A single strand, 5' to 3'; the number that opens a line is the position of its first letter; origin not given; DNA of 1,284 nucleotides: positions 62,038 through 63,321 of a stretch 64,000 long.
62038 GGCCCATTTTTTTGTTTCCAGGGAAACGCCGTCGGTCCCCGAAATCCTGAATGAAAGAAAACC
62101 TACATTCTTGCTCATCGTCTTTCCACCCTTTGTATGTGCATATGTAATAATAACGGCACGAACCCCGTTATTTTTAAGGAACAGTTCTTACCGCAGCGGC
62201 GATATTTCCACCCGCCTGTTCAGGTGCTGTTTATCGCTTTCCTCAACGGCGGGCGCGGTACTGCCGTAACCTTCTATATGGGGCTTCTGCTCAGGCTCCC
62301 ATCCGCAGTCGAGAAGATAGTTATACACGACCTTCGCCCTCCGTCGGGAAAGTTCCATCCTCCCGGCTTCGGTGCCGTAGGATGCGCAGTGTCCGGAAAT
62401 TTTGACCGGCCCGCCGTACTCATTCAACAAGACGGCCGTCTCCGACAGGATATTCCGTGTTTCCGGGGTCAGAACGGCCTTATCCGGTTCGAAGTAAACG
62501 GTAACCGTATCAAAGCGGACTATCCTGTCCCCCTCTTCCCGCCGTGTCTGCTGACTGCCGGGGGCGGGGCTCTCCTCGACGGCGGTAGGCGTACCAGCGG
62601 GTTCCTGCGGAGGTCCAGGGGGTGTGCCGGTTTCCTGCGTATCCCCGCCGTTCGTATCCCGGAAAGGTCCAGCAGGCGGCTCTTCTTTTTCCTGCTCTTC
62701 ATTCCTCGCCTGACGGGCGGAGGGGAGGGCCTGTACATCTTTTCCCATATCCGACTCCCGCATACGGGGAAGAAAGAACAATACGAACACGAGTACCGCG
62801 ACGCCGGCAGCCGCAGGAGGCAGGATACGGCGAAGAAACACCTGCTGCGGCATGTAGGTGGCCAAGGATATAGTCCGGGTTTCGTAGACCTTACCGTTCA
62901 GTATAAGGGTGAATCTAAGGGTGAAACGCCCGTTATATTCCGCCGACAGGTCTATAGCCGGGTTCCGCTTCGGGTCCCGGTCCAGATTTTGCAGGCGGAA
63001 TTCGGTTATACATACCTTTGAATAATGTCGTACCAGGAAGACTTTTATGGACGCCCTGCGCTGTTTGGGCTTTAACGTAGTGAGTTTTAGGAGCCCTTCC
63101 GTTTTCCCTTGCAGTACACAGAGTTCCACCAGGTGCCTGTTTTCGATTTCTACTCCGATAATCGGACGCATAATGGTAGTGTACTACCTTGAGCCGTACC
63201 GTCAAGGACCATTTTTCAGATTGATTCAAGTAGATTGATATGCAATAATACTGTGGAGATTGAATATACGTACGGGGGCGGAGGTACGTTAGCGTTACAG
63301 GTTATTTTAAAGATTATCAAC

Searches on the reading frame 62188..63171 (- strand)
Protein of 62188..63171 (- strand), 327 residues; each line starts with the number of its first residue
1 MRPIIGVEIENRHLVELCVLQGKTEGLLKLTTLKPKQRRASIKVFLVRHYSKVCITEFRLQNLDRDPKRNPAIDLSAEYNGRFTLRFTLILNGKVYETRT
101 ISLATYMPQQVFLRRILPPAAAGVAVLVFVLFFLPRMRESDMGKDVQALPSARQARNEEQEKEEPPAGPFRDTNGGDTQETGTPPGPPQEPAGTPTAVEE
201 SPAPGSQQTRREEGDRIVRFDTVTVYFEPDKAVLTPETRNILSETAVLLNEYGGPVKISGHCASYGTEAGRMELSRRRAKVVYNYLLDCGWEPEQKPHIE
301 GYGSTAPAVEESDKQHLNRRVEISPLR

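Call 75: search_protein_families(library=pfam, proteins=[window:62188-63171:-], max_evalue=0.00001)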
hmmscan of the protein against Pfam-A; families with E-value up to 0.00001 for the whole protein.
window:62188-63171:- (327 aa): 1 family
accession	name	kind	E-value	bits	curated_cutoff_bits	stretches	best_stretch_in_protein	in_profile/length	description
PF00691.25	OmpA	-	6.5e-17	62.1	27.2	1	226-316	1-93/98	OmpA family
